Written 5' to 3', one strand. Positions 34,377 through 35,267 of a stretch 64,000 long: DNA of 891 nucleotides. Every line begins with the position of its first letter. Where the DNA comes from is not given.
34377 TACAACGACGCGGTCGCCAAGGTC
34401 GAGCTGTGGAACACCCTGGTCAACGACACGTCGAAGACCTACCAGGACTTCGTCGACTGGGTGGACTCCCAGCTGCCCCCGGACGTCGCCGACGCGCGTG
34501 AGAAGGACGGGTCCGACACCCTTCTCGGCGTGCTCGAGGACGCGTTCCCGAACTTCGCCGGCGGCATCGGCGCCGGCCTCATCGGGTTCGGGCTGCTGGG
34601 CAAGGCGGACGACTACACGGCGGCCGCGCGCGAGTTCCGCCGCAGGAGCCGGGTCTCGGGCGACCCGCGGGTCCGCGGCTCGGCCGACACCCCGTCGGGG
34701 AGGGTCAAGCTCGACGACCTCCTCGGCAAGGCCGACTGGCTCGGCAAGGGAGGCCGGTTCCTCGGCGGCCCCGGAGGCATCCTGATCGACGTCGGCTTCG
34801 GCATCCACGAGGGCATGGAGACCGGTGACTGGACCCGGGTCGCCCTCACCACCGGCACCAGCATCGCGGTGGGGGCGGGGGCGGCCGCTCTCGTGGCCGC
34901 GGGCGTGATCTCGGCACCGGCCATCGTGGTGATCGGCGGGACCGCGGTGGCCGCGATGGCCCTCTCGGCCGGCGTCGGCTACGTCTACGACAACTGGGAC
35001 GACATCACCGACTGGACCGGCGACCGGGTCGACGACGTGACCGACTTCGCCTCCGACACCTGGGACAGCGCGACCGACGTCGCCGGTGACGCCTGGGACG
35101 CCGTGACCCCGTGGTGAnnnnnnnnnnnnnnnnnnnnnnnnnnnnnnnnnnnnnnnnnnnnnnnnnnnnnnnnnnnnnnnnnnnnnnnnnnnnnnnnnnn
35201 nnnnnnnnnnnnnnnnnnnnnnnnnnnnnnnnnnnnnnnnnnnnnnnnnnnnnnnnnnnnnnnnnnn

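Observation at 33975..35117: Toxin candidate: WXG helical hairpin fused to three glycine-zipper hydrophobic segments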

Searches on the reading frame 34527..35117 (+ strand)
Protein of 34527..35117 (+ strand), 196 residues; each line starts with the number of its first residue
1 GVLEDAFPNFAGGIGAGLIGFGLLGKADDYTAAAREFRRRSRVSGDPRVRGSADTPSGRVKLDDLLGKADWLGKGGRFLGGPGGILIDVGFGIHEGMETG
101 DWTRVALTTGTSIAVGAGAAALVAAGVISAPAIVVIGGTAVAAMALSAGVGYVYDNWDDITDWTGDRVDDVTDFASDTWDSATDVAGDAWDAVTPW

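Call 57: predict_structure(alignment_id=A2)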
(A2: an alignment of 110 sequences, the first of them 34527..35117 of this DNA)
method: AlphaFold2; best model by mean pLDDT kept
length: 196 residues; sequences in the alignment: 110
mean_pLDDT: 72.3   pTM: 0.54
mean pLDDT of the five models: 72.3, 68.7, 66.1, 66.1, 65.7
residues with pLDDT >= 90: 54; 70-90: 38; 50-70: 89; < 50: 15
segments of 3 or more residues with pLDDT < 50: 1-3, 193-195
pLDDT, mean of each block of 10 residues (from residue 1): 53 69 93 98 96 98 98 91 80 80 73 64 60 50 52 60 54 57 58 55
secondary structure, 60 per line:
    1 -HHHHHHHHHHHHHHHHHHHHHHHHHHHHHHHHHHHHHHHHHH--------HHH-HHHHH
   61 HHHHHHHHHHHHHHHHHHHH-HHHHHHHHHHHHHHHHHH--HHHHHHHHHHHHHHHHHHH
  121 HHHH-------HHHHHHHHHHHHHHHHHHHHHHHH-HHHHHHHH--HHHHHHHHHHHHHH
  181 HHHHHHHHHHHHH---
elements in order: H2-43 H56-80 H82-99 H102-124 H132-155 H157-164 H167-193
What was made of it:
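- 34530..34682 (+): Residues 186-236: a Gly-rich amphipathic helix (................), then the conserved basic segment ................. Helix 186-227 in the C-domain model, with block-mean pLDDT above 90 from residue 205 (call 57).
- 34839..34988 (+): Residues 289-338: the single transmembrane-grade hydrophobic segment. It is an Ala/Gly-rich helical hairpin with invariant P315 at the turn and small-xxx-small ladders. Predicted helices 286-308 and 316-339 (call 57).
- Checked: The model places them inside longer helices (186-227 and 266-283) (call 57).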

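Call 60: fold_search(model_id=the predicted structure, library=pdb)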
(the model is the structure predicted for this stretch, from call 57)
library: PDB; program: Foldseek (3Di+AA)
matches with E <= 10: 23; with E <= 0.001: 0
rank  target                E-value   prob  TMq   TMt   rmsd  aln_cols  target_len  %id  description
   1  6yvd_D                4.2e+00  0.11  0.18  0.11   7.7        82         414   15  Head segment of the S.cerevisiae condensin holocomplex in presence of ATP (released 2020-07-22)
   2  9n22_K                4.5e+00  0.12  0.31  0.28  70.8       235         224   12  Y20S (Sec18-Sec17-Sec9-Sso1-Snc1) EDTA - Class 2 (released 2025-10-01)
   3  3hai_A                5.2e+00  0.25  0.30  0.21   6.7       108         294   17  Crystal structure of human PACSIN1 F-BAR domain (P21 lattice) (released 2009-06-16)
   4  4dvd                  5.2e+00  0.08  0.25  0.26  16.0       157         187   14  Crystal structure of the disulphide linked knotted homodimer of Psu (released 2012-11-21)
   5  8dt0_B                5.5e+00  0.09  0.17  0.22  17.5       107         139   18  Scaffolding protein functional sites using deep learning (released 2022-08-10)
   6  6b87_C                5.8e+00  0.21  0.30  0.51   5.6       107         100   10  Crystal structure of transmembrane protein TMHC2_E (released 2018-03-14)
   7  6ixg_B                5.8e+00  0.03  0.15  0.14  23.2       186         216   11  Crystal structure of native apo SH3BP5 (P41) (released 2019-03-20)
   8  6zvr_CB               6.4e+00  0.08  0.28  0.26  35.1       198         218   15  C11 symmetry: Bacterial Vipp1 and PspA are members of the ancient ESCRT-III membrane-remodeling superfamily. (released 2021-08-04)
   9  7qho_J                6.8e+00  0.11  0.20  0.33   7.4        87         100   18  Cytochrome bcc-aa3 supercomplex (respiratory supercomplex III2/IV2) from Corynebacterium glutamicum (as isolated) (released 2022-05-18)
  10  6k4j                  6.8e+00  0.06  0.16  0.15  17.6       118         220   13  Crystal Structure of the the CD9 (released 2020-05-13)
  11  8t46_A                7.1e+00  0.13  0.26  0.11   8.7       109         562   17  Transporter associated with antigen processing (TAP) in the apo state (released 2024-06-12)
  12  4gcz_A                7.5e+00  0.33  0.28  0.16   4.4        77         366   22  Structure of a blue-light photoreceptor (released 2013-06-19)
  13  8dt0_A                7.5e+00  0.06  0.15  0.20  17.9       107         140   16  Scaffolding protein functional sites using deep learning (released 2022-08-10)
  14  5gof                  7.9e+00  0.30  0.26  0.14   3.4        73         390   16  Truncated mitofusin-1, GTP-bound (released 2017-01-25)
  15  4u7y_A                7.9e+00  0.16  0.18  0.39   9.2        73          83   16  Structure of the complex of VPS4B MIT and IST1 MIM (released 2015-02-11)
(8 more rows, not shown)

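Call 63: find_homologous_proteins(query=A4, max_evalue=1)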
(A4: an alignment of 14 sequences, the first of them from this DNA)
Query A4 (14 sequences) (165 aa, profile of the alignment): 7 proteins with E <= 1 among 8000 candidates.
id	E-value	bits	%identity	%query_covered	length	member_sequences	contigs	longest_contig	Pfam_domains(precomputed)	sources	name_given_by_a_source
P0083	9.7e-78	278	72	100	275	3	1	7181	-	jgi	jgi:hypothetical protein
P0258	8.2e-76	271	98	100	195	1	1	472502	-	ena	-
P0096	1.8e-69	251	67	97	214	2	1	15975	-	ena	-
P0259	2.8e-67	244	66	99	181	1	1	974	-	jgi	-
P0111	8.0e-48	180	66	75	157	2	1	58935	-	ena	-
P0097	2.3e-35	140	69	57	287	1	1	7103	-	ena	-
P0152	8.1e-29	119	59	47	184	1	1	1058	-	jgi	-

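Call 90: search_solved_structures(query=A4, max_evalue=10, show_alignments=3)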
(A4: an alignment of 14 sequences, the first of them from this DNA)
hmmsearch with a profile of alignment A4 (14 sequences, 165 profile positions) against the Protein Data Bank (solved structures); distinct sequences matched with E-value up to 10: 8.
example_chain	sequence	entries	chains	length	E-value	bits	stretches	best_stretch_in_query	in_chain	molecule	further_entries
6pe0_F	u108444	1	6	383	0.014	18.5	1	8-60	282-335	Membrane-spanning ATPase-like protein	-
6pdw_B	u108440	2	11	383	0.014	18.5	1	8-60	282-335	Membrane-spanning ATPase-like protein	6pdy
9v0m_A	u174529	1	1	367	0.15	15.2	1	77-138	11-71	isochorismate synthase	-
2i88_A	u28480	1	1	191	0.17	15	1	59-123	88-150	Colicin-E1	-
8y12_A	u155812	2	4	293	0.52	13.4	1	84-138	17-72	Oxidoreductase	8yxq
4o1i_A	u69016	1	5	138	0.66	13.1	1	109-152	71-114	Transcriptional regulatory protein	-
9va5_A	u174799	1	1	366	0.85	12.7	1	77-138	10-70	isochorismate synthase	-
8fit_A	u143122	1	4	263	3.2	10.8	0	24-48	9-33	cs074A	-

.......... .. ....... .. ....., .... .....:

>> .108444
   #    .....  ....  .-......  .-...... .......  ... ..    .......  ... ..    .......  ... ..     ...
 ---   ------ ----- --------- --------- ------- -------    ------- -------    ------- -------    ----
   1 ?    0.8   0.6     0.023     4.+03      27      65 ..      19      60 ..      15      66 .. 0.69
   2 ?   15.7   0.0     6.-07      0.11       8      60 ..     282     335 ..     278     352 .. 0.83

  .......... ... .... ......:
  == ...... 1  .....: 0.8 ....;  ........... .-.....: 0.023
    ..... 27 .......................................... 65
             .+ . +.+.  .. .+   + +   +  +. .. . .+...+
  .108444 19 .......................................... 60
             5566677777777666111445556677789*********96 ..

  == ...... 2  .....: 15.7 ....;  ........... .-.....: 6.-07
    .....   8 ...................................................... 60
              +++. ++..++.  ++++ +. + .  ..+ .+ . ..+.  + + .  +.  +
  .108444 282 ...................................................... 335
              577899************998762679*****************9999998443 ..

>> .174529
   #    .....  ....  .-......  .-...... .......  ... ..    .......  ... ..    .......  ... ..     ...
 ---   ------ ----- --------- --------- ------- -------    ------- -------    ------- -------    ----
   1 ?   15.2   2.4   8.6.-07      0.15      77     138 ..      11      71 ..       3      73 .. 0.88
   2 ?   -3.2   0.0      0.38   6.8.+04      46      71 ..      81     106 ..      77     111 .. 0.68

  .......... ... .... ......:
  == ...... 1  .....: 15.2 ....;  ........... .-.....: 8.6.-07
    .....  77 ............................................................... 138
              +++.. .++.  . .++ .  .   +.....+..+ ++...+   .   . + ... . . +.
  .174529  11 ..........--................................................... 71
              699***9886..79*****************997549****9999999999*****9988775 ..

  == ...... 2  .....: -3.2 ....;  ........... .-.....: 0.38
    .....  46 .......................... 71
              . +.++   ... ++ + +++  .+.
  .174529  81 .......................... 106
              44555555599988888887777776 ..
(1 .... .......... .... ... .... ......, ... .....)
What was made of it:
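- With a smaller C-domain profile, colicin E1 is only fourth in PDB (E = 0.17), behind an unrelated AAA protein (call 90).
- Tried and rejected: I treat it as chance (call 90).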

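Call 102: fold_search(model_id=the predicted structure, library=viral)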
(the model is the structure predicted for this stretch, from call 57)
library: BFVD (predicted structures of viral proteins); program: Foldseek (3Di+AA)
matches with E <= 10: 109; with E <= 0.001: 0
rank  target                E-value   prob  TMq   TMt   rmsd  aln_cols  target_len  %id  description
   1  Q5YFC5                1.1e+00  0.30  0.28  0.19  45.1       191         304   12  Uncharacterized protein [Singapore grouper iridovirus]
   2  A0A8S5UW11            1.3e+00  0.09  0.18  0.05  41.4       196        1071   18  Uncharacterized protein [Siphoviridae sp. ctgaU3]
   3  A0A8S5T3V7            1.5e+00  0.69  0.30  0.48   7.3       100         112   13  Uncharacterized protein [Siphoviridae sp. ctrpM6]
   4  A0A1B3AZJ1            1.8e+00  0.97  0.27  0.62   2.8        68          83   16  (no name in the UniProt tables at hand)
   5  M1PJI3                2.2e+00  0.16  0.26  0.21  11.3       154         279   15  (no name in the UniProt tables at hand)
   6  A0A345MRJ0            2.3e+00  0.16  0.29  0.22  13.8       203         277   15  (no name in the UniProt tables at hand)
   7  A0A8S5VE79            2.5e+00  0.11  0.25  0.09  24.6       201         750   10  Tail tape measure protein [Siphoviridae sp. ctClL93]
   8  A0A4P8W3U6            2.6e+00  0.12  0.26  0.16  19.3       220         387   10  (no name in the UniProt tables at hand)
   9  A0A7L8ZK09            2.9e+00  0.41  0.24  0.35   4.4        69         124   16  GntR family transcriptional regulator [Aeromonas phage BUCT551]
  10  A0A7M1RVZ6            3.0e+00  0.21  0.20  0.34   5.0        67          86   13  Uncharacterized protein [uncultured phage cr3_1]
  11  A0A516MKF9            3.0e+00  0.10  0.16  0.20  12.6       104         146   13  (no name in the UniProt tables at hand)
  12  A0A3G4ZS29            3.0e+00  0.10  0.17  0.09  19.0       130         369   15  Tetratricopeptide repeat protein [Edafosvirus sp.]
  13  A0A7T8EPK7            3.2e+00  0.28  0.25  0.09   5.3        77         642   10  Uncharacterized protein [Erwinia phage pEa_SNUABM_5]
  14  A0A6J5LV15            3.4e+00  0.08  0.16  0.21  15.1       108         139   18  Uncharacterized protein [uncultured Caudovirales phage]
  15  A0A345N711            3.5e+00  0.69  0.28  0.49   4.1        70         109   14  (no name in the UniProt tables at hand)
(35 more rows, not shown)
